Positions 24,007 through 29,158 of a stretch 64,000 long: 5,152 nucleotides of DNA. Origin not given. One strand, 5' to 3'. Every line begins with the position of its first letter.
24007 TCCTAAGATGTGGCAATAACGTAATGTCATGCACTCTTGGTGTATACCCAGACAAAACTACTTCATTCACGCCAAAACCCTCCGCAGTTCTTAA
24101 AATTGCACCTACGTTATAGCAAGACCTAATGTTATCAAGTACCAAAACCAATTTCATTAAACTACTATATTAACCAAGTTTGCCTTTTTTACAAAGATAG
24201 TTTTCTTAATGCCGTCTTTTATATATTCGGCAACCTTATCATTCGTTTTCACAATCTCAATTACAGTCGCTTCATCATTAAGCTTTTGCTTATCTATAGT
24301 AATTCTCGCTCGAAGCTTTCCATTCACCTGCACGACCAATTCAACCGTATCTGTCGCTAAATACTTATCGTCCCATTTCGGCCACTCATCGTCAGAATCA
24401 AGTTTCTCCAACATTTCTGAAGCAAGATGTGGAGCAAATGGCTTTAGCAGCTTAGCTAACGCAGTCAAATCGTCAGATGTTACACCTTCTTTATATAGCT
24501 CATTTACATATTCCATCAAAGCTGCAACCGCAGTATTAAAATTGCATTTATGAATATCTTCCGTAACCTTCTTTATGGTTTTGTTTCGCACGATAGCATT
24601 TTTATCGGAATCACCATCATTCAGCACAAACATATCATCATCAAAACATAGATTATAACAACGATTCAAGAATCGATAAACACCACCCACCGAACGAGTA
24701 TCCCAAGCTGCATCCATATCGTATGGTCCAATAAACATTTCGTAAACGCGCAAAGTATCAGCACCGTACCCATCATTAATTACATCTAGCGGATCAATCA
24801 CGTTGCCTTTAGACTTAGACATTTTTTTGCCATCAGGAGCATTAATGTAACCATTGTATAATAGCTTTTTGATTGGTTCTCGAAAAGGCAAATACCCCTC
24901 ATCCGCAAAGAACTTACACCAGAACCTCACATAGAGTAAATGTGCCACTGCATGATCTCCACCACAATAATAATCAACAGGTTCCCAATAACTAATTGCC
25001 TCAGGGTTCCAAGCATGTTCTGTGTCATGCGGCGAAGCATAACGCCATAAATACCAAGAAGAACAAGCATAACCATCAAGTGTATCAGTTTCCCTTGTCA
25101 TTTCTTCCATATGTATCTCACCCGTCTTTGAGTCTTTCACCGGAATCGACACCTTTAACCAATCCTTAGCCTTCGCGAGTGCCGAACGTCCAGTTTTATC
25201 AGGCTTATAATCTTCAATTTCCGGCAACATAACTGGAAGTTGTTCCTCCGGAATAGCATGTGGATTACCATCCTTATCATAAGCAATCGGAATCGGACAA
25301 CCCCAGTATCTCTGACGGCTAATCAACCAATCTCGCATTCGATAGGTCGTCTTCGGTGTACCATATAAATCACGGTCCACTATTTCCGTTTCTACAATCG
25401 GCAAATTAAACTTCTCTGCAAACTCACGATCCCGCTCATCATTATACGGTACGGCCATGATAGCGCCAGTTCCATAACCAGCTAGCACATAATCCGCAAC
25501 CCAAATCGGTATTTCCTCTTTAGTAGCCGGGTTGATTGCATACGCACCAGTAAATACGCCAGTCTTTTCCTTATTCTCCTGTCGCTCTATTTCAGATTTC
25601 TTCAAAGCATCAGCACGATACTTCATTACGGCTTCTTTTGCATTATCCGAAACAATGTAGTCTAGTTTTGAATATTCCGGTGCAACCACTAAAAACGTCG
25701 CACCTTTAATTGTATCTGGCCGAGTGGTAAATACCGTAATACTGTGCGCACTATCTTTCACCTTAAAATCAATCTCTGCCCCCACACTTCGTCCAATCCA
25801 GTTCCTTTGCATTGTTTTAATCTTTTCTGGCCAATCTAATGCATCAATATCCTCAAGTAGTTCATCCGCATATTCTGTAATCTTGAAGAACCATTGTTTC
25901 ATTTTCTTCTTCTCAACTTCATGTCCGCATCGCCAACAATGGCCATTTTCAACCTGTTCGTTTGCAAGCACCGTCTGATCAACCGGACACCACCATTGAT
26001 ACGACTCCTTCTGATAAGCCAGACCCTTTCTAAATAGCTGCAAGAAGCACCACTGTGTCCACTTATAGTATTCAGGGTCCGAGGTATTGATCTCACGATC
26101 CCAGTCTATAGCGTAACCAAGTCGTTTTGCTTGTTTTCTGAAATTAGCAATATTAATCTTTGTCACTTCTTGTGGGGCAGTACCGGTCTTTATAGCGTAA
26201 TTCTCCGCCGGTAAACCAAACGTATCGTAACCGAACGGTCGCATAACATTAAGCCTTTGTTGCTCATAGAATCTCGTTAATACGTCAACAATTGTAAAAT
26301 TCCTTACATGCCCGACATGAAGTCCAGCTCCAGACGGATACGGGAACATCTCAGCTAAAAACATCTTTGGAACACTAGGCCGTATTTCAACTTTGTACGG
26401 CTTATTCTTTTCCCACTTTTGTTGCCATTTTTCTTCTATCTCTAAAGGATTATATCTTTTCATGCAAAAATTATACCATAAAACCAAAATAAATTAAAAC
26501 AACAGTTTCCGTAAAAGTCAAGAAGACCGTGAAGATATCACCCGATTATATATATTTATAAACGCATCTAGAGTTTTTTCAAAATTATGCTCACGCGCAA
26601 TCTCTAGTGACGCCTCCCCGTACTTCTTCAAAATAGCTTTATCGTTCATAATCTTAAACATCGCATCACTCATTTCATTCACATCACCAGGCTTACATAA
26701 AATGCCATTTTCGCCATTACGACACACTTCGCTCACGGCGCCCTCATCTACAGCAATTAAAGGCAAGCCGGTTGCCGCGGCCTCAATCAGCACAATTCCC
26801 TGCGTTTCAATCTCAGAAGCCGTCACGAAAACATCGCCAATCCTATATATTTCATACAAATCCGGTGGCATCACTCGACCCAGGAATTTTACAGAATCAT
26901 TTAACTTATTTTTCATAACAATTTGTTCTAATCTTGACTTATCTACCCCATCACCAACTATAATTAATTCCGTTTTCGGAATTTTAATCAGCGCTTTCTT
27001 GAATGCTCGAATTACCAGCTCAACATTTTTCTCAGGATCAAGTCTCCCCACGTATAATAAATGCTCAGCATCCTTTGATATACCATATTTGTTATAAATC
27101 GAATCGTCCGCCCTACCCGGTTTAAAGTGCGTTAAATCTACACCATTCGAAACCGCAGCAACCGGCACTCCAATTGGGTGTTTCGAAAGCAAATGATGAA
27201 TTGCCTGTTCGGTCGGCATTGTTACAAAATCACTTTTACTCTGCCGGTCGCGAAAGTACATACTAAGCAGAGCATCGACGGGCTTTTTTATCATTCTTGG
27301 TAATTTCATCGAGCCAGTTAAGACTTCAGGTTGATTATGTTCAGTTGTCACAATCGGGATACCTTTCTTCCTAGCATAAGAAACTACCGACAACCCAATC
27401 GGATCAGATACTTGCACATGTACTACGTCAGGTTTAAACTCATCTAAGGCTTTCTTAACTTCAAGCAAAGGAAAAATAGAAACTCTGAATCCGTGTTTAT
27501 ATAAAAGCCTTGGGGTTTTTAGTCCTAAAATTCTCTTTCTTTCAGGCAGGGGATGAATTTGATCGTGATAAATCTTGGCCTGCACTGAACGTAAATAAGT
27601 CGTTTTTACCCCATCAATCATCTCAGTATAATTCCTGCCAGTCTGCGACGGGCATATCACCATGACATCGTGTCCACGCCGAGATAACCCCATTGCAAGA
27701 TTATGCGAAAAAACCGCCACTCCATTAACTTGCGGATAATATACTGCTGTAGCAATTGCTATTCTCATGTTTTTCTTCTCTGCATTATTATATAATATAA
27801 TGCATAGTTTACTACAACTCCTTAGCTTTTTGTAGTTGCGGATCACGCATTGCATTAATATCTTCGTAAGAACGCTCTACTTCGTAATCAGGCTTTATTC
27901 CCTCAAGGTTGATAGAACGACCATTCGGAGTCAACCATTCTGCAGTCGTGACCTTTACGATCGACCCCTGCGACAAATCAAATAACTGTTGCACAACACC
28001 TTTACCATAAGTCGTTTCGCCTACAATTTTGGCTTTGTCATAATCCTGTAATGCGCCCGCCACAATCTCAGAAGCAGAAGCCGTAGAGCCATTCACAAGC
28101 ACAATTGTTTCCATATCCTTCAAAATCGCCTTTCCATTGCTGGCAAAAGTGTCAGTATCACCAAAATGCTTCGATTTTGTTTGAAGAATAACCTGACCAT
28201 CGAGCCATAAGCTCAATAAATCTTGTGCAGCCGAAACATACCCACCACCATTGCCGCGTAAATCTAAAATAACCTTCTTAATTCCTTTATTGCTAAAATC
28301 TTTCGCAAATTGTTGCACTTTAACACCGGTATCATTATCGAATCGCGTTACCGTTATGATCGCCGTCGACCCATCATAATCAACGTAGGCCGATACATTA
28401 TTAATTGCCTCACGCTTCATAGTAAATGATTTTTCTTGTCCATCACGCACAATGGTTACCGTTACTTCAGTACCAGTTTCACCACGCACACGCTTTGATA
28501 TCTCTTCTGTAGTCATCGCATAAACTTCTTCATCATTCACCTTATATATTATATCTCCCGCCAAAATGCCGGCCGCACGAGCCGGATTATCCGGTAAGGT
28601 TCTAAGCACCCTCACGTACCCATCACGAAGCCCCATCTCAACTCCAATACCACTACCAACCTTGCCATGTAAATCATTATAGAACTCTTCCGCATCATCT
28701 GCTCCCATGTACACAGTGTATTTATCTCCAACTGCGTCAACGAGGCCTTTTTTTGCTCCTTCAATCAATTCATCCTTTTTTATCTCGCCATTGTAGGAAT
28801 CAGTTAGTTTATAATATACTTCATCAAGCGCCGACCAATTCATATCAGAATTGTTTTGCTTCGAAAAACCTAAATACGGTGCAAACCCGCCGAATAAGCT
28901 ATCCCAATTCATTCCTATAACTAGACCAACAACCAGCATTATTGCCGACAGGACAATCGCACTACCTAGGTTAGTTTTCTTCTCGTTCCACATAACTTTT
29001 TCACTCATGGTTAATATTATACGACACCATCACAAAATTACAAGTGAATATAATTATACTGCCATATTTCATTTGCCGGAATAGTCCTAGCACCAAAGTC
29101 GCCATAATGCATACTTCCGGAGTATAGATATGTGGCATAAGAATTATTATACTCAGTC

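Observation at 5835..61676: Systematic leaderless-mRNA architecture: -10 box, then 6-7 nt, then ATG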

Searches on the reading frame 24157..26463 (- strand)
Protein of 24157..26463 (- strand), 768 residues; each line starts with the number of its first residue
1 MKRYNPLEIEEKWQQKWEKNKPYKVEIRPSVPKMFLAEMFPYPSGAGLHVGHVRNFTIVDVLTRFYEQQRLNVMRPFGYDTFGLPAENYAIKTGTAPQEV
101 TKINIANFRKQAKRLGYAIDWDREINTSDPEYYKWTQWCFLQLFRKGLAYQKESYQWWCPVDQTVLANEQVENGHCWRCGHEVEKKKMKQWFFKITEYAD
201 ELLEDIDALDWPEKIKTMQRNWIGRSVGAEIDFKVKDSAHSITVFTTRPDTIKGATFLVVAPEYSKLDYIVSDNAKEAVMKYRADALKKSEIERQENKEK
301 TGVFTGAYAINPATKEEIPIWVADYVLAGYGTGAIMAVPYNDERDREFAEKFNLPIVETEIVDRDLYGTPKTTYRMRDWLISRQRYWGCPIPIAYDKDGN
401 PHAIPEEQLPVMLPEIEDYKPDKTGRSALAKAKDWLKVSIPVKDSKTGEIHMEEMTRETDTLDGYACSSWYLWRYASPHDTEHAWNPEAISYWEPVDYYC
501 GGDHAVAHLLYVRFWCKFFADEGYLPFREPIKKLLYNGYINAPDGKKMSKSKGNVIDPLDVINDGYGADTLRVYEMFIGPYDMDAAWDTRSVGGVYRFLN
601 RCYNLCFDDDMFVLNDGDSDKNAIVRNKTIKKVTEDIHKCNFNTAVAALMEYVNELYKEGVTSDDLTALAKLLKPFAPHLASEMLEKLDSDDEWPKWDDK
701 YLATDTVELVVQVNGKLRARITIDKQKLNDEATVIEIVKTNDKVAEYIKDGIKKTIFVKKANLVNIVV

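Call 36: search_protein_families(library=ncbifam, proteins=[window:24157-26463:-], max_evalue=0.00001)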
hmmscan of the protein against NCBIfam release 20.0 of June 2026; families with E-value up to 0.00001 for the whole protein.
window:24157-26463:- (768 aa): 16 families
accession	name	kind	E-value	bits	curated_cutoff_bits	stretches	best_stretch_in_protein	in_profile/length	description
TIGR00396.1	leuS_bact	equivalog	2.4e-265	882.8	548.4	2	4-358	1-355/843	leucine--tRNA ligase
TIGR00422.1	valS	equivalog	6.2e-71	239.5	612.1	2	2-173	3-189/863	valine--tRNA ligase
NF009687.0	PRK13208.1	equivalog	1.1e-68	232.2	738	2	2-173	8-191/801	valine--tRNA ligase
NF008957.0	PRK12300.1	subfamily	2.7e-61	207.7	677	4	490-749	574-844/946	leucine--tRNA ligase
NF004349.1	PRK05729.1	equivalog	2.3e-55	188.2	704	2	376-657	391-632/860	valine--tRNA ligase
TIGR00392.1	ileS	equivalog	4.6e-54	183.9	621.4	2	376-655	460-733/861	isoleucine--tRNA ligase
TIGR00395.1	leuS_arch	equivalog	6.7e-51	173.3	648.5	3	107-344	123-314/938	leucine--tRNA ligase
TIGR00398.1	metG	equivalog_domain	9.7e-34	117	336.35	2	41-185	8-148/530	methionine--tRNA ligase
NF000540.1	alt_ValS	exception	1.8e-33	115.5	900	2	377-621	430-642/827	valine--tRNA ligase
NF008900.0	PRK12267.1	equivalog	6.8e-28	97.5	598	2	35-207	7-177/648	methionine--tRNA ligase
NF011492.0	PRK14900.1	equivalog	3.4e-26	91.4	1783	2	376-578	407-562/1044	valine--tRNA ligase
NF001100.0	PRK00133.1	equivalog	3e-24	85.6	587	1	36-181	9-150/676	methionine--tRNA ligase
NF000257.1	MupA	exception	2.8e-21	75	1900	2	375-573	433-610/1024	mupirocin-resistant isoleucine--tRNA ligase MupA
NF000258.1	MupB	exception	3.4e-15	55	1900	1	375-573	437-612/1033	mupirocin-resistant isoleucine--tRNA ligase MupB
NF040702.1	ileS_w_GNAT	exception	4.7e-15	54.3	1999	1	377-576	637-808/1100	isoleucine--tRNA ligase, N-acetyltransferase domain-containing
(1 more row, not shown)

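Call 56: find_related_loci(query=window:24157-26463:-, collection=genome_contigs, flank=300)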
Query window:24157-26463:- (768 aa) in genome_contigs; peptide patterns used: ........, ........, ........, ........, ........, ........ (x = any residue, [..] = any of these).
594 stretches matched a pattern (row limit reached: there are more); 578 encode a relative of the query (tblastn E <= 1e-3); the best 80 are kept; 80 distinct loci.
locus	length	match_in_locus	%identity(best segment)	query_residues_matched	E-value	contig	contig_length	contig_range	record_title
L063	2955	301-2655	83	1-768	0e+0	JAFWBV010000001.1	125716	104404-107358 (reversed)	Candidatus Saccharibacteria bacterium isolate RGIG5597 Sheep_Duodenum-1__c40, whole genome shotgun sequence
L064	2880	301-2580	82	1-768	0e+0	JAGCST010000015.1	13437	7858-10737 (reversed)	Candidatus Saccharibacteria bacterium isolate RGIG10089 Yak_Rumen-1__c878213, whole genome shotgun sequence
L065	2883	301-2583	81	1-768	0e+0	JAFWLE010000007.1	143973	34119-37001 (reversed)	Candidatus Saccharibacteria bacterium isolate RGIG5840 Sheep_Jejunum-1__c1174, whole genome shotgun sequence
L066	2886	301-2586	81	1-768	0e+0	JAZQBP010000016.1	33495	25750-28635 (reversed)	MAG: Candidatus Nanosyncoccus sp. isolate T1900044640_TS20190106.MAGScoT_cleanbin_000039 SGB_1241_k141_2032, whole genom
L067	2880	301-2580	81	1-768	0e+0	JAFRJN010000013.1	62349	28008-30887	Candidatus Saccharibacteria bacterium isolate RGIG2527 Goat_Jejunum-4__c218527, whole genome shotgun sequence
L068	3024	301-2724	77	1-768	0e+0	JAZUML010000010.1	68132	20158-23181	MAG: Candidatus Nanosyncoccus sp. isolate T1900044892_TS20190358.MAGScoT_cleanbin_000049 SGB_3268_k141_2331584, whole ge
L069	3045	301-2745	77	1-768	0e+0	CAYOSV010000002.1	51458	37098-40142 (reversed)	MAG TPA_asm: uncultured Candidatus Saccharibacteria bacterium isolate SRP278969_co1_383 genome assembly, contig: NODE_43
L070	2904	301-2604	80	1-768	0e+0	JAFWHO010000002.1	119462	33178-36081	Candidatus Saccharibacteria bacterium isolate RGIG5746 Sheep_Ileum-2__c1036, whole genome shotgun sequence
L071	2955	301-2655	79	1-768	0e+0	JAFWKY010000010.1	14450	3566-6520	Candidatus Saccharibacteria bacterium isolate RGIG5834 Sheep_Jejunum-1__c159209, whole genome shotgun sequence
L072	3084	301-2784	76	1-768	0e+0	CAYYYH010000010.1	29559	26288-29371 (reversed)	MAG TPA_asm: uncultured Candidatus Saccharibacteria bacterium isolate SRP278969_co2_420 genome assembly, contig: NODE_12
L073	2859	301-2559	80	1-768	0e+0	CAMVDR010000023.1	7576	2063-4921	MAG TPA_asm: uncultured Candidatus Saccharibacteria bacterium isolate SRR8387717_bin.42_metaWRAP_v1.3_MAG genome assembl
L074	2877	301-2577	83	1-768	0e+0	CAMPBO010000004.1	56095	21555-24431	MAG: uncultured Candidatus Saccharibacteria bacterium isolate SRR873610_bin.132_metaWRAP_v1.3_MAG genome assembly, conti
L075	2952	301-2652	78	1-768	0e+0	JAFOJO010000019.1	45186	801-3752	Candidatus Saccharibacteria bacterium isolate RGIG526 Dairy_cattle_Duodenum-3__c2230, whole genome shotgun sequence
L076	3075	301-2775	76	1-768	0e+0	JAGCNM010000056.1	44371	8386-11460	Candidatus Saccharibacteria bacterium isolate RGIG9952 Yak_Reticulum-1__c1249634, whole genome shotgun sequence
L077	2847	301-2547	80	1-768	0e+0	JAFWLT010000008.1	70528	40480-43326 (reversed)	Candidatus Saccharibacteria bacterium isolate RGIG5855 Sheep_Jejunum-2__c335075, whole genome shotgun sequence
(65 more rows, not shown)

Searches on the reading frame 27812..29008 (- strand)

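Call 36: search_protein_families(library=ncbifam, proteins=[window:27812-29008:-], max_evalue=0.00001)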
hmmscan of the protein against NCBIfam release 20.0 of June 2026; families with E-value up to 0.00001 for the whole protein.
window:27812-29008:- (398 aa): 17 families
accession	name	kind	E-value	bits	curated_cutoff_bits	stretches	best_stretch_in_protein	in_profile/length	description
TIGR00225.1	prc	subfamily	8.6e-80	268.3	218.6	1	76-391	9-327/335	C-terminal processing peptidase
NF052377.1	lmo1851_S41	exception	3.4e-73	246.9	725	1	54-384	43-375/468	lmo1851 family serine protease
NF045590.1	Cterm_S41_CtpC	exception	8e-63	212.6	665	1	56-388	60-389/418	carboxyl-terminal processing protease CtpC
NF045588.1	Cterm_S41_CtpA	exception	1.4e-61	208.6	625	1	87-396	80-398/401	carboxyl-terminal processing protease CtpA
TIGR03900.1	prc_long_Delta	hypoth_equivalog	6.8e-61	206.4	660.95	1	61-377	83-404/973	MXAN_5808 family serine peptidase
NF045589.1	Cterm_S41_CtpB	exception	1.3e-60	205.2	633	1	89-392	88-396/416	carboxyl-terminal processing protease CtpB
NF045591.1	Cterm_S41_CtpZ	exception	8.3e-57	192.7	525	1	52-380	43-377/403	carboxyl-terminal processing protease CtpZ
NF051464.1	tail_spec_CT441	exception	6e-36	124.4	700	1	95-383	224-531/645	tail-specific protease Tsp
NF008388.1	PRK11186.1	exception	1.2e-28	99.9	825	1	95-377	223-526/663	carboxy terminal-processing peptidase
NF058627.1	S41_Gfo1087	equivalog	7.9e-16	58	455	1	104-344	101-375/489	GFO_1087 family putative carboxy terminal peptidase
TIGR02037.1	degP_htrA_DO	subfamily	1e-07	31.3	416.2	1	134-209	263-337/434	Do family serine endopeptidase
NF041521.1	HhoA_HhoB_HtrA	equivalog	2.7e-07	30.2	450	1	132-201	265-333/335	HhoA/HhoB/HtrA family serine endopeptidase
NF041199.1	trx7_PDZ_seleno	equivalog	4.2e-07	29.2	300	1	140-198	330-389/390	Trx7/PDZ domain-containing (seleno)protein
NF047968.1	SerProtHtrA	equivalog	1.7e-06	27.6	470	1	122-197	282-355/357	serine protease HtrA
NF033424.1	chlamy_CPAF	equivalog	2.6e-06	26.3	250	0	265-385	426-546/564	protease-like activity factor CPAF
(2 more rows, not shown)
